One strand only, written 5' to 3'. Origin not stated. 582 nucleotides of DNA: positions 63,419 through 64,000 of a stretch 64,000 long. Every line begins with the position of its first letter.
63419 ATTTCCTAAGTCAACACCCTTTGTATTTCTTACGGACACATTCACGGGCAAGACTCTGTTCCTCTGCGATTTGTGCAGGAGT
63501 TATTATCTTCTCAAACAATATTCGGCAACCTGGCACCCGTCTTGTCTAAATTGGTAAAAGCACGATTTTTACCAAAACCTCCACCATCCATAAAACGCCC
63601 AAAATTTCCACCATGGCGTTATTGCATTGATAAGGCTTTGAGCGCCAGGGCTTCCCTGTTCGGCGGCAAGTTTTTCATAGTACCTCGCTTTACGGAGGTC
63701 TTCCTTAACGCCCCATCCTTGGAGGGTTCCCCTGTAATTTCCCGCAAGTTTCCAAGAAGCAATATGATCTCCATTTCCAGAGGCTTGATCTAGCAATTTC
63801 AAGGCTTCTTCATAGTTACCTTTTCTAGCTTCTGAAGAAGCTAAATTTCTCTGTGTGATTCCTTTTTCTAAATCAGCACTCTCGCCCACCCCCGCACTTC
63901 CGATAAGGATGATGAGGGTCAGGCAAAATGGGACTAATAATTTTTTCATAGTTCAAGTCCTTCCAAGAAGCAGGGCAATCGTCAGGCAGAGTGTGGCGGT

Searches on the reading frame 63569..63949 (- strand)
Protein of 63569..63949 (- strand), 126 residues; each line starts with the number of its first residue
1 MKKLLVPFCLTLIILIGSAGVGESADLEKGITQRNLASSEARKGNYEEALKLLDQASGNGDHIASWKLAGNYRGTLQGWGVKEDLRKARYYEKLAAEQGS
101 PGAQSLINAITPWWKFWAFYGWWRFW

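Call 37: search_protein_families(library=pfam, proteins=[window:63569-63949:-], max_evalue=0.001)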
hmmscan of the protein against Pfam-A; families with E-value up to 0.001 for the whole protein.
window:63569-63949:- (126 aa): 2 families
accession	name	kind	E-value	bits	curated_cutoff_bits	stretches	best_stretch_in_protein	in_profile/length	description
PF08238.18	Sel1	-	5.5e-05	24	30.7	0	76-100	12-36/36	Sel1 repeat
PF13424.12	TPR_12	-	0.00056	20.5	30.1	0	31-56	4-29/77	Tetratricopeptide repeat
